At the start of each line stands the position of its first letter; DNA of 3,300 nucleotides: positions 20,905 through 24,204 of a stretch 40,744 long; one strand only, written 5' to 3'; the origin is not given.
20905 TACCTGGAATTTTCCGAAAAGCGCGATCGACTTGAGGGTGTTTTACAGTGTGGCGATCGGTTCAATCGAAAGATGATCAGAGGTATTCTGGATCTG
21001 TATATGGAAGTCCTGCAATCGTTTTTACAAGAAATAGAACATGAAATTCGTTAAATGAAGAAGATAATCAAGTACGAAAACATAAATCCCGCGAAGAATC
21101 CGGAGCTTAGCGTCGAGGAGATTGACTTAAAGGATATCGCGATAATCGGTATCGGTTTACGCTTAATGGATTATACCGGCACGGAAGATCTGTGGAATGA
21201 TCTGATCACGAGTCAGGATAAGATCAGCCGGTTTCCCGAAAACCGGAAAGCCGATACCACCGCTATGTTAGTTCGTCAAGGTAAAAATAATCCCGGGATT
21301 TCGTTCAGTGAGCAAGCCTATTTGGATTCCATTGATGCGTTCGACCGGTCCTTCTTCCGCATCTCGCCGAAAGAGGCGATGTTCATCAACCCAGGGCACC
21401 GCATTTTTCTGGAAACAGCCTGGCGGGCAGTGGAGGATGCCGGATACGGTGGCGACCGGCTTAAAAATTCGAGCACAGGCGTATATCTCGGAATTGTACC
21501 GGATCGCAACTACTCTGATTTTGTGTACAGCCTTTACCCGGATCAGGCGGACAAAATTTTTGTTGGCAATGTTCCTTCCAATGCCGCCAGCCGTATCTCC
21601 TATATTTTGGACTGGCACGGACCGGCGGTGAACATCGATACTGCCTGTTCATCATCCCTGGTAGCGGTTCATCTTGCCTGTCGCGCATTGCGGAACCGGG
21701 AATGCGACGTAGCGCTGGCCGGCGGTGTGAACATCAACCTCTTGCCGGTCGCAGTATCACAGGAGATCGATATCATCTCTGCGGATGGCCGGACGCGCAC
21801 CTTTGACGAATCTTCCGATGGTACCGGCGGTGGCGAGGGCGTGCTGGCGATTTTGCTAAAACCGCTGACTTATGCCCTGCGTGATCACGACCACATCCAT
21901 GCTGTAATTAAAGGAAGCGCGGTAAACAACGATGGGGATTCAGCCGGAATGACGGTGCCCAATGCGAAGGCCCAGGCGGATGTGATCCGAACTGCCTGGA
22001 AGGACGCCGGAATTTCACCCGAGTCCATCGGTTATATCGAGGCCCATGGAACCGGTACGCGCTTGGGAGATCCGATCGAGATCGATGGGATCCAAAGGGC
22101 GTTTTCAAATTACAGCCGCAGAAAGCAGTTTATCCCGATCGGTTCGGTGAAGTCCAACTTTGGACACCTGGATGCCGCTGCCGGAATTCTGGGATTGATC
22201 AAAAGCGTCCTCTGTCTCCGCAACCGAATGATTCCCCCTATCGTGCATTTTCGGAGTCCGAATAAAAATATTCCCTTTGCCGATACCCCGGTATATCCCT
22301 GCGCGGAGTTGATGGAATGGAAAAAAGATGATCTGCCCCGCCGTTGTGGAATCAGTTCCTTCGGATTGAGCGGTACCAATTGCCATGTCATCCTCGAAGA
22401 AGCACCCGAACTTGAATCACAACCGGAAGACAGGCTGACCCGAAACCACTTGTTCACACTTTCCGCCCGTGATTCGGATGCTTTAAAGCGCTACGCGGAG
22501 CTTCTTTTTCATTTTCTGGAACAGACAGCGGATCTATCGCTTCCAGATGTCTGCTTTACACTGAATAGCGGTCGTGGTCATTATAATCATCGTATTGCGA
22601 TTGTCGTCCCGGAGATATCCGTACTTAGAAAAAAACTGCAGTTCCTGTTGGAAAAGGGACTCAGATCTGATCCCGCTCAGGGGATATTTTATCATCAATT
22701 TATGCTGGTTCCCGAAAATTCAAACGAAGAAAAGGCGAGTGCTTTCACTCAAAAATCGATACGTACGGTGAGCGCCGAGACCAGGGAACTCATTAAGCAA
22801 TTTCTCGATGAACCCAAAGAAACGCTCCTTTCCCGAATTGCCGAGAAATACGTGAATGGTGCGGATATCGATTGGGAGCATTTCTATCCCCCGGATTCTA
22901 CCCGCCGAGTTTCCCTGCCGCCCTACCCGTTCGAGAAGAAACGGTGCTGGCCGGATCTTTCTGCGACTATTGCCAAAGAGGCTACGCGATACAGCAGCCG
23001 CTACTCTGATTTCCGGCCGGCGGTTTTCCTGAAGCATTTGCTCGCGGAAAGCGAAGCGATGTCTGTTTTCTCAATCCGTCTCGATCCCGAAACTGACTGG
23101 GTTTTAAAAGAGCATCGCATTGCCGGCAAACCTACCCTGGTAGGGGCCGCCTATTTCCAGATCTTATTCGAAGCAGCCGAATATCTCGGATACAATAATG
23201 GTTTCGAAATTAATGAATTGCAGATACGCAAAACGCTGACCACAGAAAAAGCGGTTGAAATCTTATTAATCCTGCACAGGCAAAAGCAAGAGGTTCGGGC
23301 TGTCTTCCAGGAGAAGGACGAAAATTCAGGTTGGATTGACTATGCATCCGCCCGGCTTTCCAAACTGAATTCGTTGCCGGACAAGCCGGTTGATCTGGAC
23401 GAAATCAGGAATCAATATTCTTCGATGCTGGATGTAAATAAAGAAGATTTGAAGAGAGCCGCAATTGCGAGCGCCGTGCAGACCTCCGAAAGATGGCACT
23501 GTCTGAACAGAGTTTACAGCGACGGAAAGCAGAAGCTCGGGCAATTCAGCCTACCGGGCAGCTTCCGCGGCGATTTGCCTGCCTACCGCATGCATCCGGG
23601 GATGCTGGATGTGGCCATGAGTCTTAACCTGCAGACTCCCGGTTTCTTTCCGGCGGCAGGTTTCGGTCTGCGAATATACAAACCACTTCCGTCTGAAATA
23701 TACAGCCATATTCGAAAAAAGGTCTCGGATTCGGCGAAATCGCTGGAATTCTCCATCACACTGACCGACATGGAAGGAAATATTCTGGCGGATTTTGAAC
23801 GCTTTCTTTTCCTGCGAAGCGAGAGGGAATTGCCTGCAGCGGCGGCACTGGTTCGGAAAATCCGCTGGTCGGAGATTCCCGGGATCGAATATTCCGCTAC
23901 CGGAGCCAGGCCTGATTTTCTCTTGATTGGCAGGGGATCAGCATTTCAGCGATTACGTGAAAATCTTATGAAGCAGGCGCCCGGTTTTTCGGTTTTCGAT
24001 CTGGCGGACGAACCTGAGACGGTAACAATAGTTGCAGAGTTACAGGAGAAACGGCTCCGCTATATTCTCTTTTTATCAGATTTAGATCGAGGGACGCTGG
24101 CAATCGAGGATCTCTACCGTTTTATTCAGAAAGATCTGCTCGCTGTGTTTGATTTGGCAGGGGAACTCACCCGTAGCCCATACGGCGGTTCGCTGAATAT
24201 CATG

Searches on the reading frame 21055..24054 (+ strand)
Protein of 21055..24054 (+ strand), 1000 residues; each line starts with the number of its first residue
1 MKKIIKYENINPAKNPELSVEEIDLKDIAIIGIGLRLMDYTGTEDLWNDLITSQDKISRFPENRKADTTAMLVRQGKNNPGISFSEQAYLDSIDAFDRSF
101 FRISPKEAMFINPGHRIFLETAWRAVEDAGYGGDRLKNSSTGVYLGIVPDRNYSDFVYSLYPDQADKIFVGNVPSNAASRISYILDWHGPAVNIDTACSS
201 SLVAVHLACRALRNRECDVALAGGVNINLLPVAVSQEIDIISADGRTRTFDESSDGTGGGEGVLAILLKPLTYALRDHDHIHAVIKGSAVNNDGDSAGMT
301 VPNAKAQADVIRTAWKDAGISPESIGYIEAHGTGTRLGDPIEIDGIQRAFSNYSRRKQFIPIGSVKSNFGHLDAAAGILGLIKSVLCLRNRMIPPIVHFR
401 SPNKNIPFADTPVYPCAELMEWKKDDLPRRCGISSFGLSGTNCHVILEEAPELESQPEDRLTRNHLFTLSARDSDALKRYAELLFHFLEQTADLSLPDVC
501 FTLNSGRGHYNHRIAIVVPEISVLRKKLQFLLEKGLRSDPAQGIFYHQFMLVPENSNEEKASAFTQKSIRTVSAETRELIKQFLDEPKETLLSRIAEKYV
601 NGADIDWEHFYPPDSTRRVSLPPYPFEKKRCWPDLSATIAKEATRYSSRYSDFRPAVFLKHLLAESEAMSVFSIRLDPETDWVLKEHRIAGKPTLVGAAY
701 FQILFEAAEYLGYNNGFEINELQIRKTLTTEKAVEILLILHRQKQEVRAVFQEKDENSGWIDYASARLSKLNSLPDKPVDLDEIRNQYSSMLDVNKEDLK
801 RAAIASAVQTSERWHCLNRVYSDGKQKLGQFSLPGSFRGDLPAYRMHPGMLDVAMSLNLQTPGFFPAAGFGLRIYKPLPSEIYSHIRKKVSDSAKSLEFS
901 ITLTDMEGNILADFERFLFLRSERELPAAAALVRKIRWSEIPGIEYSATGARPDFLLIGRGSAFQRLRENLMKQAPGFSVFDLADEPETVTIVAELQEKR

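Call 9: search_protein_families(library=pfam, proteins=[window:21055-24054:+], max_evalue=0.00001)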
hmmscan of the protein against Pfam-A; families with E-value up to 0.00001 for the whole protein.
window:21055-24054:+ (1000 aa): 8 families
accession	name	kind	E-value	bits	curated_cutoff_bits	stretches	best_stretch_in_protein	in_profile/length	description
PF00109.32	ketoacyl-synt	-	4.8e-65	220.1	20.8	1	26-272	2-250/252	Beta-ketoacyl synthase, N-terminal domain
PF02801.28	Ketoacyl-synt_C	-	7.1e-44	149.1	20.8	1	282-399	1-118/119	Beta-ketoacyl synthase, C-terminal domain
PF22621.2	CurL-like_PKS_C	-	1e-19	70.7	27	1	465-528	1-64/64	CurL-like, PKS C-terminal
PF16197.11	KAsynt_C_assoc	-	7e-18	65.5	33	1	402-513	1-107/111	Ketoacyl-synthetase C-terminal extension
PF22336.2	RhiE-like_linker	-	2.1e-14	53.7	27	1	469-533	2-65/67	RhiE-like, KS-MAT linker domain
PF14765.12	PS-DH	-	3.9e-10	40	23.7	1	810-925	33-162/166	Polyketide synthase dehydratase N-terminal domain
PF21089.3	PKS_DH_N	-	5.9e-10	39.5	27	1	667-748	13-96/103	Polyketide synthase dehydratase domain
PF00108.29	Thiolase_N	-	5e-06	26.5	26.4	1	172-225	60-112/260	Thiolase, N-terminal domain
